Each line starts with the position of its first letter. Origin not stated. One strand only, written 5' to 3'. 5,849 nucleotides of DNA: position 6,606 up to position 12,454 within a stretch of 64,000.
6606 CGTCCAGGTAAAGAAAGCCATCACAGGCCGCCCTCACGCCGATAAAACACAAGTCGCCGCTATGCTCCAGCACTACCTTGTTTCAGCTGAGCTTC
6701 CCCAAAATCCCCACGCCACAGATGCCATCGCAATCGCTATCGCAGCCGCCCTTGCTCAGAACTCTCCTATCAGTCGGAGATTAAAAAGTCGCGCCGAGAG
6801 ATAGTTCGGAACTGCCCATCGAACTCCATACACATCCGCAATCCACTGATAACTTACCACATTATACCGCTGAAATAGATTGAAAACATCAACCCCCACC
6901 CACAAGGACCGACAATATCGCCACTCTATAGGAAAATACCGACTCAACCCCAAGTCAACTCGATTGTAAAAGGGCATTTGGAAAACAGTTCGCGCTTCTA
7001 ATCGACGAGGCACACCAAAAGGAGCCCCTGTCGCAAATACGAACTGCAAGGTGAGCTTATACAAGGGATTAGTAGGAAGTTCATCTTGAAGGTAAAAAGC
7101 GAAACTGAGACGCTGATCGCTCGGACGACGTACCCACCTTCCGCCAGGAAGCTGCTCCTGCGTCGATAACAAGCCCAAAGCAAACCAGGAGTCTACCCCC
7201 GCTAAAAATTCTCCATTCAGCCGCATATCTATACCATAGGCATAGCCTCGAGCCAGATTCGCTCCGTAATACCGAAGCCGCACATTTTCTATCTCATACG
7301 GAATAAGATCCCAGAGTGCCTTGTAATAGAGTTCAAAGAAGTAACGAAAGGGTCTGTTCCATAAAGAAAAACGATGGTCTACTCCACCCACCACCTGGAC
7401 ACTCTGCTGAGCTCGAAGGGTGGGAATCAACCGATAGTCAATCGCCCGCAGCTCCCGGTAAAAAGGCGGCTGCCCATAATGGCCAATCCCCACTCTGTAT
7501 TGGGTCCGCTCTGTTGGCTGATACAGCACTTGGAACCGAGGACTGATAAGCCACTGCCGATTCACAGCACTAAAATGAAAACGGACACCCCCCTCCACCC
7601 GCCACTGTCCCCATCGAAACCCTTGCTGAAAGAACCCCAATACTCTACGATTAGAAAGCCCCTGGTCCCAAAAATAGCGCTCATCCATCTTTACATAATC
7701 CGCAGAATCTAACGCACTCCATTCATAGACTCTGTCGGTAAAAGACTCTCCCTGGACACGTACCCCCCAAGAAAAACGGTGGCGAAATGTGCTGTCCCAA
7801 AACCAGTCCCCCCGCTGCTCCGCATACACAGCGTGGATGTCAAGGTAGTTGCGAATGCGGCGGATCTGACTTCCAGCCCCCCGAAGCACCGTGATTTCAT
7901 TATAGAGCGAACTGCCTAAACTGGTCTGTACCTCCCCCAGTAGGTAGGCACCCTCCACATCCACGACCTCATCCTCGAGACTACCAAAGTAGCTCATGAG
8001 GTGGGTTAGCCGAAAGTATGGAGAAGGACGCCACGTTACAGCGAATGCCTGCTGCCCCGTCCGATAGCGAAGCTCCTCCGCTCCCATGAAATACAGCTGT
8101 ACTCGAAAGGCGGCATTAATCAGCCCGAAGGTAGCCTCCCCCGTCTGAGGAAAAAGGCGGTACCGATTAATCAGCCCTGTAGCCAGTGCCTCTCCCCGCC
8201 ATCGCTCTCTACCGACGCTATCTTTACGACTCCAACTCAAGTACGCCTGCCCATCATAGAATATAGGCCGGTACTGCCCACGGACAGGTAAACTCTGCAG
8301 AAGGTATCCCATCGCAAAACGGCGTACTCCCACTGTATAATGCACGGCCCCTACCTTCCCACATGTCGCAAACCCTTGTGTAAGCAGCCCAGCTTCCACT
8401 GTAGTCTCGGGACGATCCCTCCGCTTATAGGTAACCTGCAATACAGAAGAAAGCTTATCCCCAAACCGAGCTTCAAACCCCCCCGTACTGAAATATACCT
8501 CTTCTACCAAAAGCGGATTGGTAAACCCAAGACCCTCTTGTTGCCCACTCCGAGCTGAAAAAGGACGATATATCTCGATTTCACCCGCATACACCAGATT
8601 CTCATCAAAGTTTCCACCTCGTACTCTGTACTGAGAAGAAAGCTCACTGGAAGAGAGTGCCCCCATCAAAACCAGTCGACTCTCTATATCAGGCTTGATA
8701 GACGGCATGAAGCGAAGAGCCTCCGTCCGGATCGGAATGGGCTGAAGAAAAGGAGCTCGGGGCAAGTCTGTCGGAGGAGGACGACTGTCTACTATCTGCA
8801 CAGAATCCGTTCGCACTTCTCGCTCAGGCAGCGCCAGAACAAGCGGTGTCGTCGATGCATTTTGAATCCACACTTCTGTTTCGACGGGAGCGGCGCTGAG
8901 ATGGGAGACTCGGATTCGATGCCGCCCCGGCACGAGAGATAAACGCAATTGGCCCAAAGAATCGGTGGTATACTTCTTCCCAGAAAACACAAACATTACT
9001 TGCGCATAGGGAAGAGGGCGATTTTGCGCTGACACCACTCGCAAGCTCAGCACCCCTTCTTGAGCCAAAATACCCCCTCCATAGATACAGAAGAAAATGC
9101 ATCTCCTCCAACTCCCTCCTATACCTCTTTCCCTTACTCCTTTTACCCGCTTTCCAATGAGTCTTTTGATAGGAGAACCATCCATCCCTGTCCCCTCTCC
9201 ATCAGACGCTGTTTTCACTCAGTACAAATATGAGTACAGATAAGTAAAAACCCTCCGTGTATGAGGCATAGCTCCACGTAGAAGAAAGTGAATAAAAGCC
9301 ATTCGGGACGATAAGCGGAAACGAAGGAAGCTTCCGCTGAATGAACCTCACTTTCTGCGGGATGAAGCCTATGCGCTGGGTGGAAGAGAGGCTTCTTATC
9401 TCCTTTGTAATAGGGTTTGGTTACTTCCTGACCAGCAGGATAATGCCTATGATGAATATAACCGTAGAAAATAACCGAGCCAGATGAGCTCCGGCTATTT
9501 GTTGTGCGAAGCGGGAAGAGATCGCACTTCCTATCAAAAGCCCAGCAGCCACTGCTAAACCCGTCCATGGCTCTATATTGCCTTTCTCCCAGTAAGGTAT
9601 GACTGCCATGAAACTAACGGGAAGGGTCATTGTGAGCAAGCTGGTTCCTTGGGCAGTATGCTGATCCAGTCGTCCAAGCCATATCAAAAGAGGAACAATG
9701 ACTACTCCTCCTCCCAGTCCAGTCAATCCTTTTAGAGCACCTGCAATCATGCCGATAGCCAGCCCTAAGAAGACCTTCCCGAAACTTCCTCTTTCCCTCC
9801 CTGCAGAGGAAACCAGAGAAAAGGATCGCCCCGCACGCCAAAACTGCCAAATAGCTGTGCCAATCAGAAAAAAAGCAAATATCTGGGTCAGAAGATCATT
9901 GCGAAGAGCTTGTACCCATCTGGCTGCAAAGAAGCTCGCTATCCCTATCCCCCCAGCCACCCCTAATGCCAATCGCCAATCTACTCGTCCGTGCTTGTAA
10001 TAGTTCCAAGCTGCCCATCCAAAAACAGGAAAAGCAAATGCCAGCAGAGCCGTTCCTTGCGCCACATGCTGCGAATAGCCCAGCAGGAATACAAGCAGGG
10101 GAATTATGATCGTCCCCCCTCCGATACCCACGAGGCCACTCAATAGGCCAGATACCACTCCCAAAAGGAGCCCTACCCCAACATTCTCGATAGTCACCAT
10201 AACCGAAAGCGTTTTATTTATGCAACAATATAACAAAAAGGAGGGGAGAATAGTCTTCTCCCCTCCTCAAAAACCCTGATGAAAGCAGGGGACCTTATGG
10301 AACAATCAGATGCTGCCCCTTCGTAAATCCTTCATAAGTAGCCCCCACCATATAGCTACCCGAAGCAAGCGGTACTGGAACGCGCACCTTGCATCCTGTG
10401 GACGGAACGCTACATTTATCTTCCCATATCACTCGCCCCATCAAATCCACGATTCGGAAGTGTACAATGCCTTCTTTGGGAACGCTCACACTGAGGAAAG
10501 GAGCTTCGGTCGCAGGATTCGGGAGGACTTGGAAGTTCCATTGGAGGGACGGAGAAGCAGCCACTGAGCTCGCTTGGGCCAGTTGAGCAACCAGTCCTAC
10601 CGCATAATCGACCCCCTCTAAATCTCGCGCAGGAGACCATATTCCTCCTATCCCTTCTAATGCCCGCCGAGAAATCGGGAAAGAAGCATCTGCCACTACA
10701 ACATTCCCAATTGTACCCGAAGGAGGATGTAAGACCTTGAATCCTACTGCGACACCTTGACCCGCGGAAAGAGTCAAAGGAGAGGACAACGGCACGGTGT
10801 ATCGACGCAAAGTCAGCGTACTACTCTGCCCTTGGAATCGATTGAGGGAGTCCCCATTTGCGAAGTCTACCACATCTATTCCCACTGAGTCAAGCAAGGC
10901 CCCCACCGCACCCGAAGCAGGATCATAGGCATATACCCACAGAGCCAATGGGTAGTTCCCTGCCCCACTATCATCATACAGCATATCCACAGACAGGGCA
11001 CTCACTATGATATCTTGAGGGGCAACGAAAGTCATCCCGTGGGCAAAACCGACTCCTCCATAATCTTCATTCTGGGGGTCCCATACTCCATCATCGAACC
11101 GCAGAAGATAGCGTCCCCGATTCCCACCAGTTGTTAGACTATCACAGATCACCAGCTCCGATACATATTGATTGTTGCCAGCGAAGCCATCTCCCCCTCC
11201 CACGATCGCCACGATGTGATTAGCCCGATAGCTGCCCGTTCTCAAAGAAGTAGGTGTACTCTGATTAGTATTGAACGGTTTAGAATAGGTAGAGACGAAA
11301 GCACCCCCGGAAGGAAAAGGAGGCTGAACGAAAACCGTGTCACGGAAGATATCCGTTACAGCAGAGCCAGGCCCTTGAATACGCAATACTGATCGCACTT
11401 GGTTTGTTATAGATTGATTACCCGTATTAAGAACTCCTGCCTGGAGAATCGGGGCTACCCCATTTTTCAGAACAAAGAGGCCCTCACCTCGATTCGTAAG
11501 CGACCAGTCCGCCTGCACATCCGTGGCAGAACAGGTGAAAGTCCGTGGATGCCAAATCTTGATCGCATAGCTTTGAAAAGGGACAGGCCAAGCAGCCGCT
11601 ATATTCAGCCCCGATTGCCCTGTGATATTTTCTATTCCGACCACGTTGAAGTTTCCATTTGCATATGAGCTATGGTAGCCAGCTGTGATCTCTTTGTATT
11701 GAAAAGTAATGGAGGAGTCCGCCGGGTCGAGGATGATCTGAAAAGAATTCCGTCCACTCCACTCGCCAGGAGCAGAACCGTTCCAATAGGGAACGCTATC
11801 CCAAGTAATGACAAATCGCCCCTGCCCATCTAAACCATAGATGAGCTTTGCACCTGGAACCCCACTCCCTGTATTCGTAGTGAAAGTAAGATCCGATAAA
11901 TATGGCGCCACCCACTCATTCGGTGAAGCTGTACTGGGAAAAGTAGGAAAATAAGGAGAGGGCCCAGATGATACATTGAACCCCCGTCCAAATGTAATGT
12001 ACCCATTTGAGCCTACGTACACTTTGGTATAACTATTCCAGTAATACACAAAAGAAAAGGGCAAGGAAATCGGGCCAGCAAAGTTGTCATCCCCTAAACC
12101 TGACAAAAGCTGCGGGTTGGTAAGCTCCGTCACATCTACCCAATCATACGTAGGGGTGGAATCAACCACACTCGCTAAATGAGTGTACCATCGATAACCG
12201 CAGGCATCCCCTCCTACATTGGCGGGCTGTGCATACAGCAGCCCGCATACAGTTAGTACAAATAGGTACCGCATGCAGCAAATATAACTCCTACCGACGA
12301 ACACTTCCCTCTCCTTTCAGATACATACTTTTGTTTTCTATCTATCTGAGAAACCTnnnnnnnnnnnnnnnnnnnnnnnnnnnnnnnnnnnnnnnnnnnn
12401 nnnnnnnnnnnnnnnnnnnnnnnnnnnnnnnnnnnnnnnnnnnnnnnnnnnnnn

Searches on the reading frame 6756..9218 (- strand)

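Call 7: search_protein_families(library=ncbifam, proteins=[window:6756-9218:-], max_evalue=0.01)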
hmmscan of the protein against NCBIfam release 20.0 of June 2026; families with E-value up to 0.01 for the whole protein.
window:6756-9218:- (820 aa): 0 families

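Call 13: search_protein_families(library=pfam, proteins=[window:6756-9218:-], max_evalue=0.001)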
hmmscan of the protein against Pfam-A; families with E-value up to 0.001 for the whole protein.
window:6756-9218:- (820 aa): 2 families
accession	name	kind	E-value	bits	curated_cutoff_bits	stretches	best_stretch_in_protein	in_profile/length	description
PF13620.12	CarboxypepD_reg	-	3.6e-08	34.1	32.3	1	57-130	2-81/82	Carboxypeptidase regulatory-like domain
PF13715.12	CarbopepD_reg_2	-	1.9e-07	31.4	32.2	1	61-141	5-87/88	CarboxypepD_reg-like domain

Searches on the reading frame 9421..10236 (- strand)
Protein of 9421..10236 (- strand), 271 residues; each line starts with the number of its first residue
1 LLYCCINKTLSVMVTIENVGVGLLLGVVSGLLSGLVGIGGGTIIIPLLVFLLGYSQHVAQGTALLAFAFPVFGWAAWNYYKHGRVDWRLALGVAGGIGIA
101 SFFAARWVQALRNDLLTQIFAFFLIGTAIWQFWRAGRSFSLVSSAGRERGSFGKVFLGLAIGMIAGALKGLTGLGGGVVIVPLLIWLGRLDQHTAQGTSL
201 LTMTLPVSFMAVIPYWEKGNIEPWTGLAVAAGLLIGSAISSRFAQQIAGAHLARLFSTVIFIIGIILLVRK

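Call 7: search_protein_families(library=ncbifam, proteins=[window:9421-10236:-], max_evalue=0.01)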
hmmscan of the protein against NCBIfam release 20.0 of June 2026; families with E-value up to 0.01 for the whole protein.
window:9421-10236:- (271 aa): 1 family
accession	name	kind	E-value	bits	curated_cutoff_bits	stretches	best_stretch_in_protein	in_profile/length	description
NF040961.1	MamO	equivalog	1.3e-05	23.7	800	1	22-135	373-488/648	magnetosome protein MamO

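Call 13: search_protein_families(library=pfam, proteins=[window:9421-10236:-], max_evalue=0.001)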
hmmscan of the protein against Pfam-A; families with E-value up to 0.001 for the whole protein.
window:9421-10236:- (271 aa): 1 family
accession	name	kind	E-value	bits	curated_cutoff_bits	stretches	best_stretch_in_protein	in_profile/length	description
PF01925.25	TauE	-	4.5e-44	151.3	32.6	1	23-265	2-235/237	Sulfite exporter TauE/SafE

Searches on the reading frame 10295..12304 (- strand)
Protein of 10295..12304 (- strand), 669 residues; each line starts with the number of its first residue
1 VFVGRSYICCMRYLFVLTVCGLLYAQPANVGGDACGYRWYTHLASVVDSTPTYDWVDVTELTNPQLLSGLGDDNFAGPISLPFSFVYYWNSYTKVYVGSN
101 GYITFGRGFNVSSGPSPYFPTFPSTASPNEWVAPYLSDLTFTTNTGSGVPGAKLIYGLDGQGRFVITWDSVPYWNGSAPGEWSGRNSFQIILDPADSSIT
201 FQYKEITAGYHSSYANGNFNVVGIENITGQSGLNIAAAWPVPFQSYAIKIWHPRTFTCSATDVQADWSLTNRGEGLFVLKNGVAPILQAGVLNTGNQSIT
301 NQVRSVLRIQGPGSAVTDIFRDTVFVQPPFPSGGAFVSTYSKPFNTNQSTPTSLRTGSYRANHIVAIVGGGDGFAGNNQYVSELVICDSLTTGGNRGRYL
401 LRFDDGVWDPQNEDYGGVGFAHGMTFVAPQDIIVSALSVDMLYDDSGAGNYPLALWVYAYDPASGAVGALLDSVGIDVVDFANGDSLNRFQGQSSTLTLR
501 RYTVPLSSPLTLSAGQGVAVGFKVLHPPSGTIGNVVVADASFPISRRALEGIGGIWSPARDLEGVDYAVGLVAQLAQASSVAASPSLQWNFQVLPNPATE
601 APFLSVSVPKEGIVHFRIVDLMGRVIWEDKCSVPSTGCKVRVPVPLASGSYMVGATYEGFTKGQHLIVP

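Call 7: search_protein_families(library=ncbifam, proteins=[window:10295-12304:-], max_evalue=0.01)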
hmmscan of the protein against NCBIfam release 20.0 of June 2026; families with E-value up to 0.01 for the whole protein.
window:10295-12304:- (669 aa): 2 families
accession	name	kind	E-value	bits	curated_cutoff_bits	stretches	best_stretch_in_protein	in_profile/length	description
NF038113.1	T9SSA_dep_M36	equivalog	0.00075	17.8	885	1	579-668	781-868/869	T9SS-dependent M36 family metallopeptidase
TIGR04183.1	Por_Secre_tail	domain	0.0078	16.2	23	0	594-667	2-70/72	T9SS type A sorting domain-containing protein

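Call 13: search_protein_families(library=pfam, proteins=[window:10295-12304:-], max_evalue=0.001)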
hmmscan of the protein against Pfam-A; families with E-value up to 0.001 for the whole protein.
window:10295-12304:- (669 aa): 1 family
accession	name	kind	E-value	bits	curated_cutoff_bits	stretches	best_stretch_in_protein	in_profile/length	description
PF06119.19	NIDO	-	6.9e-07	29.9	25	0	161-207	79-126/186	Nidogen-like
